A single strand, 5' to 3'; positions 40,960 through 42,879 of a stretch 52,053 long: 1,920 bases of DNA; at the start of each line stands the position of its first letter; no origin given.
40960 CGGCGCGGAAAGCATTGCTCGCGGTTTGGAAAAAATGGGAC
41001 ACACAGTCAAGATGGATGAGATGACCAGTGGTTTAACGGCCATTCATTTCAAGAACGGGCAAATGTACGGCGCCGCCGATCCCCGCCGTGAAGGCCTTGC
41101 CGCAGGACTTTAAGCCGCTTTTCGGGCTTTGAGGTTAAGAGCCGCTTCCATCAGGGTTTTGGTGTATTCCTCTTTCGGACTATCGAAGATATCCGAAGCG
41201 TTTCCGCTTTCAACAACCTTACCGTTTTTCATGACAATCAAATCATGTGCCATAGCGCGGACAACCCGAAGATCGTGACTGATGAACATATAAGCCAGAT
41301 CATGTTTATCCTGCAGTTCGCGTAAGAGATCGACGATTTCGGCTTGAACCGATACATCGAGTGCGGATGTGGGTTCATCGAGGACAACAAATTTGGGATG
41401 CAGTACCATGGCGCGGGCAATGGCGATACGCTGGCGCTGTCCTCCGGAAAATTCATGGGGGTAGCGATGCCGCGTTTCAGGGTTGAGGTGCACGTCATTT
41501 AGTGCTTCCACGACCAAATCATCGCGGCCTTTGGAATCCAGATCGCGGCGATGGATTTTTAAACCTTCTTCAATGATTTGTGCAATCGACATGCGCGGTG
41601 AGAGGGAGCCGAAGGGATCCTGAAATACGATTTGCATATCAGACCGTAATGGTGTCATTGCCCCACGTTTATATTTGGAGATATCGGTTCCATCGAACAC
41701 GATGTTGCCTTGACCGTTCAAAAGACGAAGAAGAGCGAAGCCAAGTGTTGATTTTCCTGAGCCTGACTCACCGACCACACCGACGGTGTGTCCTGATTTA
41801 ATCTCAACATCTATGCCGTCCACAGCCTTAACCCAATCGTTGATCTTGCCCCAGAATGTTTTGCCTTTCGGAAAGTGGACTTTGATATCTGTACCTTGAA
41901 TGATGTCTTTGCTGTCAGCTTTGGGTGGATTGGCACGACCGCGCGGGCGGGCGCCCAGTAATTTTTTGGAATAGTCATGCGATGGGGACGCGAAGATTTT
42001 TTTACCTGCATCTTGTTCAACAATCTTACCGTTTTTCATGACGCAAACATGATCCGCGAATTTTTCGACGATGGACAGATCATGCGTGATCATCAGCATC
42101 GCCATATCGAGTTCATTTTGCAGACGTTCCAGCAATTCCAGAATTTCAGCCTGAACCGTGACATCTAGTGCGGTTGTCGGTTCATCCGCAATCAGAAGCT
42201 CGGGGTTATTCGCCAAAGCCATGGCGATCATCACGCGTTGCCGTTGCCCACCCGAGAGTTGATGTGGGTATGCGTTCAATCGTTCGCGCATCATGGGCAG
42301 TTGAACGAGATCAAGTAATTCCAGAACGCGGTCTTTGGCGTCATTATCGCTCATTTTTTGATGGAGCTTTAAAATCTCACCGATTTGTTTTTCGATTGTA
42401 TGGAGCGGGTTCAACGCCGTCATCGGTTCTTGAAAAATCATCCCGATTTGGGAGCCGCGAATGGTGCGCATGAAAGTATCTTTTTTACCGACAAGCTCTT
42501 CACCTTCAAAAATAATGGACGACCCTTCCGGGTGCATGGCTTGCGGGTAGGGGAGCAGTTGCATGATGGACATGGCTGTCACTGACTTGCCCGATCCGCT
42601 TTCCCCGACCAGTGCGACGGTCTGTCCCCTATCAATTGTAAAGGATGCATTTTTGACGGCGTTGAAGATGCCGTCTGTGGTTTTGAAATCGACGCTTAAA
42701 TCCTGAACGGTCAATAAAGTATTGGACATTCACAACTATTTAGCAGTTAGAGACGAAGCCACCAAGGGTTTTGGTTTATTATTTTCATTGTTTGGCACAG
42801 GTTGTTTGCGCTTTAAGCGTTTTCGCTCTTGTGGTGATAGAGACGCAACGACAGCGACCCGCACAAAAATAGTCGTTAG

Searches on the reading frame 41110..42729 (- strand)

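Call 70: search_protein_families(library=pfam, proteins=[window:41110-42729:-], max_evalue=0.001)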
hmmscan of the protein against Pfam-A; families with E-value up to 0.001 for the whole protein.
window:41110-42729:- (539 aa): 16 families
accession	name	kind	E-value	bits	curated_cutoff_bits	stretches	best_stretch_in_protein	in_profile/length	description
PF00005.33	ABC_tran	-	6.1e-60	202.2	25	2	25-186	1-137/137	ABC transporter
PF02463.25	SMC_N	-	1.3e-14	54.7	40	2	36-232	25-213/220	RecF/RecN/SMC N terminal domain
PF13304.12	AAA_21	-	2.3e-10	41.5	27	1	414-474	225-288/304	AAA domain, putative AbiEii toxin, Type IV TA system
PF13555.12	AAA_29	-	8.7e-09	35.4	27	1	303-343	12-52/61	P-loop containing region of AAA domain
PF08352.17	oligo_HPY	-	1.1e-08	35.8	27.1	0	506-537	1-32/65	Oligopeptide/dipeptide transporter, C-terminal region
PF13401.12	AAA_22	-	9.6e-08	32.8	27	0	36-212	6-119/130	AAA domain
PF13191.12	AAA_16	-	2.1e-07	32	32.6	0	312-474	23-161/167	AAA ATPase domain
PF20720.3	nSTAND3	-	3.2e-06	27.4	27.2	0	311-375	15-77/155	Novel STAND NTPase 3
PF01935.23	DUF87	-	3e-05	24.7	23.2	0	314-346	24-59/220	Helicase HerA, central domain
PF05729.18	NACHT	-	8.2e-05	22.9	26.7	0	36-60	1-25/167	NACHT domain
PF01078.27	Mg_chelatase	-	0.00012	22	20.3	0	24-62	11-49/207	Magnesium chelatase, subunit ChlI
PF00006.31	ATP-synt_ab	-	0.00035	20.7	29.5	0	27-57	6-36/213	ATP synthase alpha/beta family, nucleotide-binding domain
PF12775.13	AAA_7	-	0.00035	20.6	25.8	0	31-60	29-58/181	P-loop containing dynein motor region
PF20703.3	nSTAND1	-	0.00049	20.3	27.1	0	309-332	29-52/379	Novel STAND NTPase 1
PF09818.15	ABC_ATPase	-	0.00088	18.8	23.2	0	143-240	143-255/283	P-loop domain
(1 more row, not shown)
